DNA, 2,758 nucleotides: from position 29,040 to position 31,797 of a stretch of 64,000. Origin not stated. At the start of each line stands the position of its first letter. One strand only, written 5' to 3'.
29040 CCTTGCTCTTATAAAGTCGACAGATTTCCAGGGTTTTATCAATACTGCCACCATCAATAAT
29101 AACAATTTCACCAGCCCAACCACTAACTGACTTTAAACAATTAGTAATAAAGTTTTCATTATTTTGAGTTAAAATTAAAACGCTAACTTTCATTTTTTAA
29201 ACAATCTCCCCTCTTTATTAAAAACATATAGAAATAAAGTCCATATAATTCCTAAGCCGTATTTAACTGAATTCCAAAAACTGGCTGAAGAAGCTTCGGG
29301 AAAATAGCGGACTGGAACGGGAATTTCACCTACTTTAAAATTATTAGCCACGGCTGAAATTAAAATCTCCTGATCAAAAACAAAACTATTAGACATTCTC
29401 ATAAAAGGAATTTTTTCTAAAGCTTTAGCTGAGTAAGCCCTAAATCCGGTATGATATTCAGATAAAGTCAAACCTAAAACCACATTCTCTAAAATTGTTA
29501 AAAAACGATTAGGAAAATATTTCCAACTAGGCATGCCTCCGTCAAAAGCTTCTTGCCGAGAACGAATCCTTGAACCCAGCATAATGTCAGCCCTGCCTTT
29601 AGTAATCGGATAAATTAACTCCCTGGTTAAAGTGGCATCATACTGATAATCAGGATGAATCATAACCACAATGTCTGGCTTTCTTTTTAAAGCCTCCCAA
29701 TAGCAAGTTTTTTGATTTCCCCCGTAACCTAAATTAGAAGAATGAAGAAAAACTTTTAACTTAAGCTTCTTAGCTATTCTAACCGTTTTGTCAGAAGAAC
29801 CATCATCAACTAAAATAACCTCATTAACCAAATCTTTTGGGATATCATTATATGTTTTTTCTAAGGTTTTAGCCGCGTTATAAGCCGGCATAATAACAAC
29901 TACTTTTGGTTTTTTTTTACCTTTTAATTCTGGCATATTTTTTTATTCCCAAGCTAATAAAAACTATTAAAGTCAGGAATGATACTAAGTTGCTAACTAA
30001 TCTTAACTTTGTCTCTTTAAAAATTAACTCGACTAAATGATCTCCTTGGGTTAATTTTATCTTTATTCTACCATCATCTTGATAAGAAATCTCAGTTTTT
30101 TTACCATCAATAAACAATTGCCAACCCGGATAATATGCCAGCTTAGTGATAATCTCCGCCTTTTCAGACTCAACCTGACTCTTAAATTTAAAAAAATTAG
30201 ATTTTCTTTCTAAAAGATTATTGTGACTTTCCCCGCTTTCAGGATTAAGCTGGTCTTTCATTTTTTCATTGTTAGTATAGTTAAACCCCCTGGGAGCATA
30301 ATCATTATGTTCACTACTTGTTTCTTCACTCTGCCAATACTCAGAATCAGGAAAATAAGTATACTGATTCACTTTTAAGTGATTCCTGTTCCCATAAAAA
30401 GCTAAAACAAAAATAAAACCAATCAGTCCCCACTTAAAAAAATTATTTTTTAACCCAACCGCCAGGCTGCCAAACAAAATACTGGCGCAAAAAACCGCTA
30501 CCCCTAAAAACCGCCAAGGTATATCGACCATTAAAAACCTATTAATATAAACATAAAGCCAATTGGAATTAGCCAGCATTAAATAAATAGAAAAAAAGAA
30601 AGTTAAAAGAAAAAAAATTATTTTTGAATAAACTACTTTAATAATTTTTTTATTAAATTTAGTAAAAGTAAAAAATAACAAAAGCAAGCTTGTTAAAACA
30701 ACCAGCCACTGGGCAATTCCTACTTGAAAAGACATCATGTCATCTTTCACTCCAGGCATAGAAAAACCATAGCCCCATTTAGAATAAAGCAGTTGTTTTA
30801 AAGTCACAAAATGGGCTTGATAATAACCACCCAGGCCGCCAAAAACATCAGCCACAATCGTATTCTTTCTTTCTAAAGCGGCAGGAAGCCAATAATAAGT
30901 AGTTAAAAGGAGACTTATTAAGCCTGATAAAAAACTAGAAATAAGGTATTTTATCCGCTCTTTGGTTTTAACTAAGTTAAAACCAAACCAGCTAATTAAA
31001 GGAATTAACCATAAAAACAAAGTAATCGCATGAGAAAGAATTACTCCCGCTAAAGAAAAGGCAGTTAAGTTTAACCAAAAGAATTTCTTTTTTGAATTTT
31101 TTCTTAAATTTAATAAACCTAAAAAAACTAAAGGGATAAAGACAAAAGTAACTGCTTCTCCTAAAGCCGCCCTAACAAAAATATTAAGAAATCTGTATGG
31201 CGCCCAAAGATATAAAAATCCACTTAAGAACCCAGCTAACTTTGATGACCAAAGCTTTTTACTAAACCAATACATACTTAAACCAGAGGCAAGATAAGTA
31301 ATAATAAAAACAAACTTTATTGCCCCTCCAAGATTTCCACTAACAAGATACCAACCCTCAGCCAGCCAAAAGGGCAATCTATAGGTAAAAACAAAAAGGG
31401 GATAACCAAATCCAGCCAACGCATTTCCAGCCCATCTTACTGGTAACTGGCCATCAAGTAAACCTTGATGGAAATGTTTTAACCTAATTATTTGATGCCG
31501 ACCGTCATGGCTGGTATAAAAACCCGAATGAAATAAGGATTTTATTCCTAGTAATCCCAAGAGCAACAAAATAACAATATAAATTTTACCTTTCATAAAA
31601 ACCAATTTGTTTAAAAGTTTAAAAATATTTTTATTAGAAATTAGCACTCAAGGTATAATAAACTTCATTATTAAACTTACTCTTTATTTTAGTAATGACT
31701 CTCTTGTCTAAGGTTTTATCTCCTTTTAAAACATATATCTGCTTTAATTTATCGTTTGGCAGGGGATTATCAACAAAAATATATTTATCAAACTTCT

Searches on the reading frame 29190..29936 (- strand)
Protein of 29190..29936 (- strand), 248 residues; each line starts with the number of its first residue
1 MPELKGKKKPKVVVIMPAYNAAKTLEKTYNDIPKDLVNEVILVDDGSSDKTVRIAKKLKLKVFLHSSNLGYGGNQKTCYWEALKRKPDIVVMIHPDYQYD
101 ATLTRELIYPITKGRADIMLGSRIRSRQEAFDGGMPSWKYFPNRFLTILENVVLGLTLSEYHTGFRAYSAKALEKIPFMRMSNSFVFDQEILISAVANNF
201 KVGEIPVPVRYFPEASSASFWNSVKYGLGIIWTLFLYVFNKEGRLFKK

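Call 8: search_protein_families(library=pfam, proteins=[window:29190-29936:-], max_evalue=0.01)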
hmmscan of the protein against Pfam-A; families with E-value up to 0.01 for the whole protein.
window:29190-29936:- (248 aa): 1 family
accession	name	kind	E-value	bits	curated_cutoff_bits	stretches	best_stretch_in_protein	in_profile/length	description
PF00535.33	Glycos_transf_2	-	9.1e-22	78.2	23.3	1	14-176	2-167/168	Glycosyl transferase family 2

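Call 14: search_solved_structures(query=window:29190-29936:-, max_evalue=0.001)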
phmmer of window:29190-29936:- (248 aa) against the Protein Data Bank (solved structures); distinct sequences matched with E-value up to 0.001: 6.
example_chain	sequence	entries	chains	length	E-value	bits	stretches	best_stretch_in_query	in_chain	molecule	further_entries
5mlz_A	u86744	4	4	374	2.4e-05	27.3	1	10-125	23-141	Dolichol monophosphate mannose synthase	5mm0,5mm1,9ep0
2z87_A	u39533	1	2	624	0.00069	22.5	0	7-57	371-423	Chondroitin synthase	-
2z86_A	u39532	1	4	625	0.0007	22.5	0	7-57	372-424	Chondroitin synthase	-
8vh7_A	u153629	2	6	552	0.00074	22.4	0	8-90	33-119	Heparosan synthase B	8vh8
8viw_A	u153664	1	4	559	0.00075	22.4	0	8-90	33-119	Heparosan synthase B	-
5tze_C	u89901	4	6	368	0.00098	22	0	12-118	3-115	Glycosyl transferase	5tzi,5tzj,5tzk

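Call 22: search_protein_families(library=ncbifam, proteins=[window:29190-29936:-], max_evalue=0.01)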
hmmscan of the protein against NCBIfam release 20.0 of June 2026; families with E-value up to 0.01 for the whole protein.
window:29190-29936:- (248 aa): 15 families
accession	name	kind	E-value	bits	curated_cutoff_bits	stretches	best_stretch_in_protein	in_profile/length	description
TIGR04182.1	glyco_TIGR04182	equivalog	2.7e-22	79.5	325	1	11-237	1-217/293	S-layer glycoprotein N-glycosyltransferase AglJ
NF058614.1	PPMAGASynPpgS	equivalog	1.2e-17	64.1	370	1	12-215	2-202/226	polyprenyl-phospho-N-acetylgalactosaminyl synthase PpgS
NF041391.1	DPhHxTase_Halo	equivalog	1.6e-12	46.9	375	1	16-208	1-182/213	dolichyl-phosphate hexose transferase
NF047588.1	GlcsyltransPgfSStrep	equivalog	7.2e-10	38.6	500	1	11-186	2-177/308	glycosyltransferase PgfS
TIGR04283.1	glyco_like_mftF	equivalog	6.7e-09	35.6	182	1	14-111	3-97/221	TIGR04283 family arsenosugar biosynthesis glycosyltransferase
NF010496.0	PRK13915.1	equivalog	1.8e-07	30.5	262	1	6-111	27-142/307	glucosyl-3-phosphoglycerate synthase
NF007482.0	PRK10073.1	equivalog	4.2e-06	26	423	1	8-59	4-57/334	glycosyltransferase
TIGR03937.1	PgaC_IcaA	equivalog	7e-06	25.2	422.3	1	5-61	40-98/407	poly-beta-1,6-N-acetyl-D-glucosamine synthase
NF047683.1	TeichurnBiosyTuaG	equivalog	1.1e-05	25.3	400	1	7-58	3-56/252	teichuronic acid biosynthesis protein TuaG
NF041875.1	EPS_EpsD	equivalog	2.2e-05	24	370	1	13-143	2-133/325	exopolysaccharide biosynthesis glycosyltransferase EpsD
NF053739.1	GlytfEpsEBac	equivalog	2.5e-05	23.4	450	1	10-58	1-51/265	glycosyltransferase EpsE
TIGR03469.1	HpnB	hypoth_equivalog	0.00016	20.9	379.25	1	8-59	42-96/386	hopene-associated glycosyltransferase HpnB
TIGR03965.1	mycofact_glyco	equivalog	0.0006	18.8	280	1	7-70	71-141/467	mycofactocin biosynthesis glycosyltransferase MftF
NF007986.1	PRK10714.1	equivalog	0.0036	16.4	529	1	10-175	6-171/316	undecaprenyl-phosphate 4-deoxy-4-formamido-L-arabinose transferase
TIGR03111.1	glyc2_xrt_Gpos1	hypoth_equivalog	0.0038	16.1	363.95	1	7-58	46-101/439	TIGR03111 family XrtG-associated glycosyltransferase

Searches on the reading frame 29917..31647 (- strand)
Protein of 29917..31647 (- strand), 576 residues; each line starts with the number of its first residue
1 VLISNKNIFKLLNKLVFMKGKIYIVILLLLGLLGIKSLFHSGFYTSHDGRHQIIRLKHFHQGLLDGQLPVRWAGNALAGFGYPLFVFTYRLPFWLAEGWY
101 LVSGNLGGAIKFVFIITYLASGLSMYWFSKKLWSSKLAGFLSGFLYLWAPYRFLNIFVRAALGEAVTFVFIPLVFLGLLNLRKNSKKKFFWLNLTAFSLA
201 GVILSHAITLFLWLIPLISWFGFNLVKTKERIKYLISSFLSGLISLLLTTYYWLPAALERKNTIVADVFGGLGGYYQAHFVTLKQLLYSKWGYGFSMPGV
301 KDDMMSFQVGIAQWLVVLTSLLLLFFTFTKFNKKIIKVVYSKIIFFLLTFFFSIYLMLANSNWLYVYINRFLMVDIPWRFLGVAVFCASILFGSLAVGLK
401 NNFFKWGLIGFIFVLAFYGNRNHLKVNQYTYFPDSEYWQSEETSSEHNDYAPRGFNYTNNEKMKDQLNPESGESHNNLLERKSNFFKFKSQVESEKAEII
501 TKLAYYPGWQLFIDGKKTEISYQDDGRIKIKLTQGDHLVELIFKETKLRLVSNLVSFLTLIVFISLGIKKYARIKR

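Call 7: search_protein_families(library=pfam, proteins=[window:29917-31647:-], max_evalue=0.1)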
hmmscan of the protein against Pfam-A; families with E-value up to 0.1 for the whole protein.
window:29917-31647:- (576 aa): 1 family
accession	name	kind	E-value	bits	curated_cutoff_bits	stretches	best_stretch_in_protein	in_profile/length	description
PF09586.16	YfhO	-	2.3e-06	26.8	28.5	1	458-549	739-829/835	Bacterial membrane protein YfhO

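Call 22: search_protein_families(library=ncbifam, proteins=[window:29917-31647:-], max_evalue=0.01)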
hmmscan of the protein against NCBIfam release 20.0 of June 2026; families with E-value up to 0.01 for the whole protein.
window:29917-31647:- (576 aa): 0 families
